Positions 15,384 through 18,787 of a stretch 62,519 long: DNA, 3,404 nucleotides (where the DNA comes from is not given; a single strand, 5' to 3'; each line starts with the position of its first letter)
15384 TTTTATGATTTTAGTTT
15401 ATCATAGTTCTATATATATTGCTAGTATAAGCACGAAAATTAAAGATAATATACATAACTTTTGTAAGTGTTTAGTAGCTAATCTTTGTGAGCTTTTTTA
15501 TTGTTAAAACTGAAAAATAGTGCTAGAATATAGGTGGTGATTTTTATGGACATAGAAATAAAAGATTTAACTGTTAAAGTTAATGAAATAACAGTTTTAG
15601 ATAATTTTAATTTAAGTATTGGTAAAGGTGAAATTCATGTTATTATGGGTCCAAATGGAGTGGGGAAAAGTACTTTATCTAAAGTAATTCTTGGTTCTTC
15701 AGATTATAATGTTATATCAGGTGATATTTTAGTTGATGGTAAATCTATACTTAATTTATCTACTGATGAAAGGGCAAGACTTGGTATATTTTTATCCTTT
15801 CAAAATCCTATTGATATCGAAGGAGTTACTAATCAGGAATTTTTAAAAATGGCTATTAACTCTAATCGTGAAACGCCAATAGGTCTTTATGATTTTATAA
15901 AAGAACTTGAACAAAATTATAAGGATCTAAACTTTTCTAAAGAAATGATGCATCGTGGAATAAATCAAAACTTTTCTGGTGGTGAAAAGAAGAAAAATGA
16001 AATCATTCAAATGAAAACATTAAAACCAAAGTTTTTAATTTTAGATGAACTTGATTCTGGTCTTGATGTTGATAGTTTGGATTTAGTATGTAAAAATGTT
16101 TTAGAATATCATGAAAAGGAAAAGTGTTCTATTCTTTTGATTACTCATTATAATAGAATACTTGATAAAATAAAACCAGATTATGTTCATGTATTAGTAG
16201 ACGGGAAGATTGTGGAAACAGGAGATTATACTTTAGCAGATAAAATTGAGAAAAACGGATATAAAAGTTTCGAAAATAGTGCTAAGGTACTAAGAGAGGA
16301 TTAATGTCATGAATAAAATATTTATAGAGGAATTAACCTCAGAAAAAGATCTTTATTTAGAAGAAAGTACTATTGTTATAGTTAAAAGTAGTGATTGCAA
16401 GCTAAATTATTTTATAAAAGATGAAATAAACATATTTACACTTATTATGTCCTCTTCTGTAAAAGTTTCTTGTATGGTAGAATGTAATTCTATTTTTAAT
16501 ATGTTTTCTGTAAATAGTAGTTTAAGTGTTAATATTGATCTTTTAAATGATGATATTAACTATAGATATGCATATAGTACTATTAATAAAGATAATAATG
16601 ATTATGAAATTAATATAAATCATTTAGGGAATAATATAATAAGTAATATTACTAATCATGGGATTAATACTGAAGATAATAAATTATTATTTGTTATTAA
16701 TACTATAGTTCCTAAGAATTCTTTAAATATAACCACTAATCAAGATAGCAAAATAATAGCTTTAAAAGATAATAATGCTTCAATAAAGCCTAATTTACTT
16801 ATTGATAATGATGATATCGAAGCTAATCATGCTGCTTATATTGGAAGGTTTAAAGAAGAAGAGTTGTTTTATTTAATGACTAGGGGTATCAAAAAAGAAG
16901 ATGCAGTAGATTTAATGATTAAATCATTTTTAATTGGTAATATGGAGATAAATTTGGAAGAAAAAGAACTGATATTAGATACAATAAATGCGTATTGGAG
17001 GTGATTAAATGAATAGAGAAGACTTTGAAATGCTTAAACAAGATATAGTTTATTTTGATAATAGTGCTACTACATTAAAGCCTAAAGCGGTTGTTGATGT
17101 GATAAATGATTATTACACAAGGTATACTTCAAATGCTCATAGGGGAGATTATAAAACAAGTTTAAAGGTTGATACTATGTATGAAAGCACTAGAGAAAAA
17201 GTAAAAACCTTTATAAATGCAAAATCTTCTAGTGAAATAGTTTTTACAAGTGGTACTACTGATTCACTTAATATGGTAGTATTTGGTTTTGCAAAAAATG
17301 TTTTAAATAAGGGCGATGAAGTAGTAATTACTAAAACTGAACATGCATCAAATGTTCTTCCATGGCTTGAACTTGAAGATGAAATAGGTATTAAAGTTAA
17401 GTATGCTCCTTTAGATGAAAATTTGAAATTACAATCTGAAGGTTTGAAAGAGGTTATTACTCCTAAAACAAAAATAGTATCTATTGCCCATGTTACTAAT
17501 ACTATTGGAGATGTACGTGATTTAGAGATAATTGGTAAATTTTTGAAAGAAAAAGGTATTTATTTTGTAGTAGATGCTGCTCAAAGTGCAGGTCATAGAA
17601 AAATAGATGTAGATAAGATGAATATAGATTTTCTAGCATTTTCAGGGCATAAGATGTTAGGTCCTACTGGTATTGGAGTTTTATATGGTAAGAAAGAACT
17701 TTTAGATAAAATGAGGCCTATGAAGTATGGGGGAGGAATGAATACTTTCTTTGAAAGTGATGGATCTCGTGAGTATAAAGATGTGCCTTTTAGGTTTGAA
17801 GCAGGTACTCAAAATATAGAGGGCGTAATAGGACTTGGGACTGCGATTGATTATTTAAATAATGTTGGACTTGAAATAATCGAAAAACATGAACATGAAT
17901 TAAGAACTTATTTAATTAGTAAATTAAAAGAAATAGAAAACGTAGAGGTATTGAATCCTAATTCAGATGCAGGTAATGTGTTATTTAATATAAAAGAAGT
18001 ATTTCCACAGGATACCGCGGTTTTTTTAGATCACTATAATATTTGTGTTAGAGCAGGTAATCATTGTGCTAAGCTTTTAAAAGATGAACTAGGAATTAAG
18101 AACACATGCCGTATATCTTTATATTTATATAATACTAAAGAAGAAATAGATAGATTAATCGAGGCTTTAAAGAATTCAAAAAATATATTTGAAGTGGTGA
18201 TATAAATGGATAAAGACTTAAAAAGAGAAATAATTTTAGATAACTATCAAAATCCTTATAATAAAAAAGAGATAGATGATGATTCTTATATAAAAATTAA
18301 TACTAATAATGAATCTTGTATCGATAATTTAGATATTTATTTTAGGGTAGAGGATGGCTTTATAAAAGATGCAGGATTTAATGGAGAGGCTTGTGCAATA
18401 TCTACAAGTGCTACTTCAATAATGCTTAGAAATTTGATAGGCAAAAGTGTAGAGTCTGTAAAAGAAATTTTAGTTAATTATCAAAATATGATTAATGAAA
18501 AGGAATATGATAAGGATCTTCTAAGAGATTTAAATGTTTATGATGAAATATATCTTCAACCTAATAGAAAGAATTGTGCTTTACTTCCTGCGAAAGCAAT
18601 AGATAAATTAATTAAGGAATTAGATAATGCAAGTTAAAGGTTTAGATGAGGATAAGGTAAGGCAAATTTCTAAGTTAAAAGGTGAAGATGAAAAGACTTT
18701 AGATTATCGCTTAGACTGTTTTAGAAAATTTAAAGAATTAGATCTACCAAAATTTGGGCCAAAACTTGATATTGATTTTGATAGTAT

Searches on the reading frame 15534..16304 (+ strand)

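Call 81: search_protein_families(library=pfam, proteins=[window:15534-16304:+], max_evalue=0.00001)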
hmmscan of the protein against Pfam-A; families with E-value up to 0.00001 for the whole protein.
window:15534-16304:+ (256 aa): 3 families
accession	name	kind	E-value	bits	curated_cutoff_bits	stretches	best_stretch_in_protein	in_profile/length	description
PF00005.33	ABC_tran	-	1.1e-22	81.5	25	1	22-172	1-134/137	ABC transporter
PF13304.12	AAA_21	-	5.4e-08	33.7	27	0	163-210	256-303/304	AAA domain, putative AbiEii toxin, Type IV TA system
PF02463.25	SMC_N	-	5.2e-07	29.8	40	1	33-213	25-205/220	RecF/RecN/SMC N terminal domain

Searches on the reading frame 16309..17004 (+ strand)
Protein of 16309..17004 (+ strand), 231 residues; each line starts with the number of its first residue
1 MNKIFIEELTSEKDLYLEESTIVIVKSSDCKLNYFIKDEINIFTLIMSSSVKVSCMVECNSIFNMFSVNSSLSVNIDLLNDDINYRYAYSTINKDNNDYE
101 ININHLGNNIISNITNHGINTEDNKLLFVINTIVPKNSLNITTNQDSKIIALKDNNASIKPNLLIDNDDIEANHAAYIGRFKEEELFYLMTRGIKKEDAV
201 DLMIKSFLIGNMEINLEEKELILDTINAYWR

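Call 81: search_protein_families(library=pfam, proteins=[window:16309-17004:+], max_evalue=0.00001)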
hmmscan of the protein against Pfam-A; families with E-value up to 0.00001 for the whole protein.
window:16309-17004:+ (231 aa): 1 family
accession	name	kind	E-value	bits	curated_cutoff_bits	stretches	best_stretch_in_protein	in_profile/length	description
PF01458.23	SUFBD_core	-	2.2e-24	86.6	27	1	80-207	104-232/232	SUF system FeS cluster assembly, SufBD core domain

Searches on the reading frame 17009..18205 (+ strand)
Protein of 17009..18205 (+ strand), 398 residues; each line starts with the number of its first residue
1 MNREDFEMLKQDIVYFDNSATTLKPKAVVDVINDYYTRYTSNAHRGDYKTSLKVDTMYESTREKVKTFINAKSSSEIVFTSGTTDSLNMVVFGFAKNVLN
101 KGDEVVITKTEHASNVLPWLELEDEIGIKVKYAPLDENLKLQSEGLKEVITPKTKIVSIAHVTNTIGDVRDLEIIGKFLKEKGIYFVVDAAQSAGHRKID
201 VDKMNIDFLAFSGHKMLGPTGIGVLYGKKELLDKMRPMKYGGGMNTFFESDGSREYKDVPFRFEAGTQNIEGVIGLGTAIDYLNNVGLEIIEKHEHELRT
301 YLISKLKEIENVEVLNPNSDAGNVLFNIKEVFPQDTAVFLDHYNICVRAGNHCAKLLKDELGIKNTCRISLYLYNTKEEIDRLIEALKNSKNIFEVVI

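Call 81: search_protein_families(library=pfam, proteins=[window:17009-18205:+], max_evalue=0.00001)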
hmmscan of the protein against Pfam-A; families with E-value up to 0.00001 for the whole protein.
window:17009-18205:+ (398 aa): 4 families
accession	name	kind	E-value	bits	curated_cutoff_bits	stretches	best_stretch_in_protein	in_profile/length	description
PF00266.25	Aminotran_5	-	1.6e-136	455.6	21.5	1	14-383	1-371/371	Aminotransferase class-V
PF00155.27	Aminotran_1_2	-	1.8e-12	47.6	19.7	1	58-239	44-245/361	Aminotransferase class I and II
PF01041.23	DegT_DnrJ_EryC1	-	8.2e-09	35.6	19.8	1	76-242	42-202/360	DegT/DnrJ/EryC1/StrS aminotransferase family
PF01053.26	Cys_Met_Meta_PP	-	6.5e-08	32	27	1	74-216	68-199/381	Cys/Met metabolism PLP-dependent enzyme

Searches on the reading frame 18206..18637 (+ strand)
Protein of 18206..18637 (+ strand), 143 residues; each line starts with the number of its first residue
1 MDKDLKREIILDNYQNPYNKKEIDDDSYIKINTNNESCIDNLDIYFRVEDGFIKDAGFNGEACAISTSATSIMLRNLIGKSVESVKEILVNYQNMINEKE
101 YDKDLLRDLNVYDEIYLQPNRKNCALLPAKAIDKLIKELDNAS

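Call 81: search_protein_families(library=pfam, proteins=[window:18206-18637:+], max_evalue=0.00001)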
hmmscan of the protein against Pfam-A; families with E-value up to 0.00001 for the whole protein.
window:18206-18637:+ (143 aa): 1 family
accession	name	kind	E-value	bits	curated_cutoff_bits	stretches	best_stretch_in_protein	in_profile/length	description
PF01592.21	NifU_N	-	3.4e-13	50.3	22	1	7-88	3-86/127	NifU-like N terminal domain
